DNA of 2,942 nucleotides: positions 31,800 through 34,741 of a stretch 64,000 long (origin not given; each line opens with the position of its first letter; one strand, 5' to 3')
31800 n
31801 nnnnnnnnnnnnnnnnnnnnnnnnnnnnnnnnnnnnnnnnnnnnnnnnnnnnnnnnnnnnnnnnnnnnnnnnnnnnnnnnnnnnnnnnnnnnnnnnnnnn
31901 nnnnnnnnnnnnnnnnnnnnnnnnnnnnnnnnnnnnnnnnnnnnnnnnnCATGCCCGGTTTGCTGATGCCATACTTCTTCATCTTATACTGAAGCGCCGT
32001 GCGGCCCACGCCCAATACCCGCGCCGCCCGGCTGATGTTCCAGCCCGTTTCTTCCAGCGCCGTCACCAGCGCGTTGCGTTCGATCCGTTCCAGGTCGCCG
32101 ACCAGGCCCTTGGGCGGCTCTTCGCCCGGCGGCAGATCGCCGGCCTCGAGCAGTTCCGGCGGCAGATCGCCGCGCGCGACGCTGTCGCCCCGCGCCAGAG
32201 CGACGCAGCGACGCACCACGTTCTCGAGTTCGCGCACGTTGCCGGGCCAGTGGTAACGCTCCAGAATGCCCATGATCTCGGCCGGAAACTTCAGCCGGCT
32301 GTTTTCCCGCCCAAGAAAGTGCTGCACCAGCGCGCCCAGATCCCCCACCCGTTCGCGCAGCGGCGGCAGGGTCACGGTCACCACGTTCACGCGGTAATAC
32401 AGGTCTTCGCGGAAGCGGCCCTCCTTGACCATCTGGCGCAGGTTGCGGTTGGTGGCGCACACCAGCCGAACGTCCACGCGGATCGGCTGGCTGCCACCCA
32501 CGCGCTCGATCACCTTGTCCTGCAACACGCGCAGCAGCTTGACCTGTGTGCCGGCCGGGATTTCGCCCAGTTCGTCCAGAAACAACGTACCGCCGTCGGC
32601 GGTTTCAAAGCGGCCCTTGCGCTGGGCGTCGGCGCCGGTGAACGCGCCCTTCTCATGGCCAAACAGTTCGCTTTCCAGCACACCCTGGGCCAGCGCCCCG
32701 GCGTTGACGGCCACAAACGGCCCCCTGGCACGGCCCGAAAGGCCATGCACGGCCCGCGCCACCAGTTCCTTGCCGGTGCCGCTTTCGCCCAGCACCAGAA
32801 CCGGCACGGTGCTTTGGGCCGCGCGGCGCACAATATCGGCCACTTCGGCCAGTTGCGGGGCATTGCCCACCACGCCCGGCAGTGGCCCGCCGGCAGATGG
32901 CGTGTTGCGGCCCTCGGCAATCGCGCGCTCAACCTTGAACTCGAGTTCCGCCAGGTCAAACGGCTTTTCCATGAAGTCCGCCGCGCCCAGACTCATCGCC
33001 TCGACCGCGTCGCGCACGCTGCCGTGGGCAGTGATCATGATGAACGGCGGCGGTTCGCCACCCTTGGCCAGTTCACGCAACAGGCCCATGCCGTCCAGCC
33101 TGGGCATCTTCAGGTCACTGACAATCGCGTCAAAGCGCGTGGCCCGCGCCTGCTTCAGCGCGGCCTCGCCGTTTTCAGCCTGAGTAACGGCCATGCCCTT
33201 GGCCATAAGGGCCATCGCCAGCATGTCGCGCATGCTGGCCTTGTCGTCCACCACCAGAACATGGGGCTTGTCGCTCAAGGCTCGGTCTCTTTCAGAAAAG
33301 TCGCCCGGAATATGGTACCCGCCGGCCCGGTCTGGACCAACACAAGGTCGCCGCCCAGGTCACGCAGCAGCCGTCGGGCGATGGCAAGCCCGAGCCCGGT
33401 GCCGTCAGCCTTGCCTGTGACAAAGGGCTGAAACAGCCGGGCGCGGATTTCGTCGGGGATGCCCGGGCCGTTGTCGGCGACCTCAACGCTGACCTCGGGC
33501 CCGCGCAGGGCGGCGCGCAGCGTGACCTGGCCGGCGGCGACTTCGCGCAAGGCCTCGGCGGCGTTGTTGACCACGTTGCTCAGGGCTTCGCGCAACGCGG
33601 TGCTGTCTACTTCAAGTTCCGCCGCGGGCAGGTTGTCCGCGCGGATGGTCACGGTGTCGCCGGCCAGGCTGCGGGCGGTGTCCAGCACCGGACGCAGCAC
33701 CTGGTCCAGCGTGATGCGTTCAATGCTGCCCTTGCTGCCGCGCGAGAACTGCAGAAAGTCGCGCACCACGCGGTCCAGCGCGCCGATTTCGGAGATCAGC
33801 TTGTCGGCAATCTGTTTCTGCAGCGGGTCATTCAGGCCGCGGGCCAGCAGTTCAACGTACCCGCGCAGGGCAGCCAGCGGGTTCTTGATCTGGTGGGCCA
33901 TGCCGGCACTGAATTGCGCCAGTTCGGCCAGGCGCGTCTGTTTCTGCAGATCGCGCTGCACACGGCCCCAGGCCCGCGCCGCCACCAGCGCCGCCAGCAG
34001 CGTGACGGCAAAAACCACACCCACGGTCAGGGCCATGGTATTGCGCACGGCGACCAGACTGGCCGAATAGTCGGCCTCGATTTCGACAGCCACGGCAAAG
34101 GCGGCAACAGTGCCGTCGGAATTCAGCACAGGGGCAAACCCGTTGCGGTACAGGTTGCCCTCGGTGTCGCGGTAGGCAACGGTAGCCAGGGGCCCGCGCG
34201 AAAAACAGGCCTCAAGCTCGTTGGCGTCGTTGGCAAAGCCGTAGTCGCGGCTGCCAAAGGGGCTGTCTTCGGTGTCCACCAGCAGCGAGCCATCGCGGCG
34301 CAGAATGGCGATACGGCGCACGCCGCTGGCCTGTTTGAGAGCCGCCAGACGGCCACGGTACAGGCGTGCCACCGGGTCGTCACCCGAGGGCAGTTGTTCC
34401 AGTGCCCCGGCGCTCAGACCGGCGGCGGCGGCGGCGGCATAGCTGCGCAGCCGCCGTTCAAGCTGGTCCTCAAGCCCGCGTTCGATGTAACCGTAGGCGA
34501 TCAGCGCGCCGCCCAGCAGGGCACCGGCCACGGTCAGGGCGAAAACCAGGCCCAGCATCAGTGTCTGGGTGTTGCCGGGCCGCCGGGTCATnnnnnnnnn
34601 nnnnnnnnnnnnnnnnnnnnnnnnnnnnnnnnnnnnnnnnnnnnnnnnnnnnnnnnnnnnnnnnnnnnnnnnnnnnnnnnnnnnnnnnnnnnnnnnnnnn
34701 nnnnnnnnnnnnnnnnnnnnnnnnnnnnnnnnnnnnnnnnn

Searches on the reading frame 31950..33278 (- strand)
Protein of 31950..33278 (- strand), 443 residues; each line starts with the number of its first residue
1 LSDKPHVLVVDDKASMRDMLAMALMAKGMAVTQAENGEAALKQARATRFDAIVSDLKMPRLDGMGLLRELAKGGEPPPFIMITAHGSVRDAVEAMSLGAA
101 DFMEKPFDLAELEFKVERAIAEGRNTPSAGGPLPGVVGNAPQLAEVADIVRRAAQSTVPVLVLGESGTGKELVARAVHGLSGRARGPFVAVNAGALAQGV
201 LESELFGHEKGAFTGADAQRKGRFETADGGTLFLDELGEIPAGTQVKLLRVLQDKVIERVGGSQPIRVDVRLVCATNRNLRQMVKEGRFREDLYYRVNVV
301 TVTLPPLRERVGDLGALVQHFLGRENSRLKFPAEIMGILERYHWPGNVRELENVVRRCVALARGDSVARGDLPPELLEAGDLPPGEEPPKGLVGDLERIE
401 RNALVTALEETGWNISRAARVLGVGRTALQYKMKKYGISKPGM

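Call 61: search_protein_families(library=pfam, proteins=[window:31950-33278:-], max_evalue=0.0001)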
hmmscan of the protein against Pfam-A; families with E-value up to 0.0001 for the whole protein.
window:31950-33278:- (443 aa): 6 families
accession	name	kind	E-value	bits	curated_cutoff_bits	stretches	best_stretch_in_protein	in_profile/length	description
PF00158.32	Sigma54_activat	-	1.5e-69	233.4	20.2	1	137-302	2-167/168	Sigma-54 interaction domain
PF00072.30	Response_reg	-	4e-28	98.2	30.2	1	7-115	1-109/111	Response regulator receiver domain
PF14532.12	Sigma54_activ_2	-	7.3e-22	78.5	25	1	137-307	1-138/138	Sigma-54 interaction domain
PF25601.1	AAA_lid_14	-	7.8e-20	70.9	27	1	308-380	1-78/87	AAA+ ATPase lid domain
PF02954.25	HTH_8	-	1.7e-16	60.1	22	1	396-436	2-42/42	Bacterial regulatory protein, Fis family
PF07728.20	AAA_5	-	4.6e-06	27.1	22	1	159-279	1-124/139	AAA domain (dynein-related subfamily)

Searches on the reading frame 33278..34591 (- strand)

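Call 61: search_protein_families(library=pfam, proteins=[window:33278-34591:-], max_evalue=0.0001)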
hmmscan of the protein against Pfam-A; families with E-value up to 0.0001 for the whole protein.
window:33278-34591:- (438 aa): 3 families
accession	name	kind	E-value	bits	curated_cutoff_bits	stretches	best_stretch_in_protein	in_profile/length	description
PF02518.31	HATPase_c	-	4.8e-22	78.9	26.4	1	329-433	2-108/111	Histidine kinase-, DNA gyrase B-, and HSP90-like ATPase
PF00512.31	HisKA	-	2.9e-16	59.7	26.9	1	224-286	2-64/66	His Kinase A (phospho-acceptor) domain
PF13581.12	HATPase_c_2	-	1.5e-08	35.1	27.4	1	316-430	19-125/127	Histidine kinase-like ATPase domain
